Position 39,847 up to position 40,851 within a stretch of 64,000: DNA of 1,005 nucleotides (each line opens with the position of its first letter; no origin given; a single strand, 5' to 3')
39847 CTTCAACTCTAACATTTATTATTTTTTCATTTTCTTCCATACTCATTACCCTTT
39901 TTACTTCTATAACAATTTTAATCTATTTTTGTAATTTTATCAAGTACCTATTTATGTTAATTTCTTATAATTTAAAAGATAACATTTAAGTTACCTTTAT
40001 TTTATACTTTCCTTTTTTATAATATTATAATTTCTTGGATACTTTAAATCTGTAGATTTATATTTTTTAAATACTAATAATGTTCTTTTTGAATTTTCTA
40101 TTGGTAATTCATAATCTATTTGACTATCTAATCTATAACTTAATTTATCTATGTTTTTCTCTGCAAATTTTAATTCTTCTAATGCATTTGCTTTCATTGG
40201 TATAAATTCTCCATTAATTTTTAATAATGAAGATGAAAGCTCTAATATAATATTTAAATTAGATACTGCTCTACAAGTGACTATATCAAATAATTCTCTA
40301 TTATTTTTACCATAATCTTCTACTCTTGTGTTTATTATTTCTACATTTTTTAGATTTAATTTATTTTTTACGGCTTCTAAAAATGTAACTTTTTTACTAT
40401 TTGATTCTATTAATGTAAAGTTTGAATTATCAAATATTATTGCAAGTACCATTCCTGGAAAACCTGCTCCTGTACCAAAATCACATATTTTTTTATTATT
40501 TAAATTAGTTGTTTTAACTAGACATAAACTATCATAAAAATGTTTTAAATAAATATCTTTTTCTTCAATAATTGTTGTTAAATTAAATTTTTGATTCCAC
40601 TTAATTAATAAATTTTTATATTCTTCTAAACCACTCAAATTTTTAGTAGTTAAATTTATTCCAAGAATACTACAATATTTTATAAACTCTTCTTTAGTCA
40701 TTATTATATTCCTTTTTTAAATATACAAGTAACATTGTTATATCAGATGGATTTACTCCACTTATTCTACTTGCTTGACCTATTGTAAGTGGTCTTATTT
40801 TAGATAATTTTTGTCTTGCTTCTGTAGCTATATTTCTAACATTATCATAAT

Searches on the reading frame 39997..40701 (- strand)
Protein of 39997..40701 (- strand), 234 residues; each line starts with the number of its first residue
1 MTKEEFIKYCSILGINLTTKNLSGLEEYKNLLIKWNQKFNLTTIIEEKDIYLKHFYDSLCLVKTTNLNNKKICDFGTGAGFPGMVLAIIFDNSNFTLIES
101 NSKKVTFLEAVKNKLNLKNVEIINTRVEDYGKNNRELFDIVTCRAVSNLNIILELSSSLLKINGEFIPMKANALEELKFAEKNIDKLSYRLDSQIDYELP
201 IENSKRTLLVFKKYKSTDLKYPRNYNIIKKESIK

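Call 9: search_protein_families(library=ncbifam, proteins=[window:39997-40701:-])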
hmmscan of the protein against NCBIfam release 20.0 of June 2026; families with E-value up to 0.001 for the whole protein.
window:39997-40701:- (234 aa): 6 families
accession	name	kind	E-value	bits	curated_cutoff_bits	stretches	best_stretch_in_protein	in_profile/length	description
TIGR00138.1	rsmG_gidB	equivalog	1.8e-51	174.4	99.5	1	25-211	1-181/183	16S rRNA (guanine(527)-N(7))-methyltransferase RsmG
NF006138.0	PRK08287.1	equivalog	1.4e-06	28.3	210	1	66-186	29-146/189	decarboxylating cobalt-precorrin-6B (C(15))-methyltransferase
TIGR01983.1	UbiG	equivalog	7e-06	25.5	102.95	1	62-165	43-148/228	bifunctional 2-polyprenyl-6-hydroxyphenol methylase/3-demethylubiquinol 3-O-methyltransferase UbiG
NF005640.0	PRK07402.1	equivalog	2.7e-05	23.8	219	1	68-187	43-161/200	precorrin-6Y C5,15-methyltransferase subunit CbiT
TIGR02469.1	CbiT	equivalog_domain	0.00015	22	78.3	1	66-164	16-116/124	precorrin-6Y C5,15-methyltransferase (decarboxylating) subunit CbiT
TIGR03534.1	RF_mod_PrmC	equivalog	0.0005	19.6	199.1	1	67-143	87-162/253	peptide chain release factor N(5)-glutamine methyltransferase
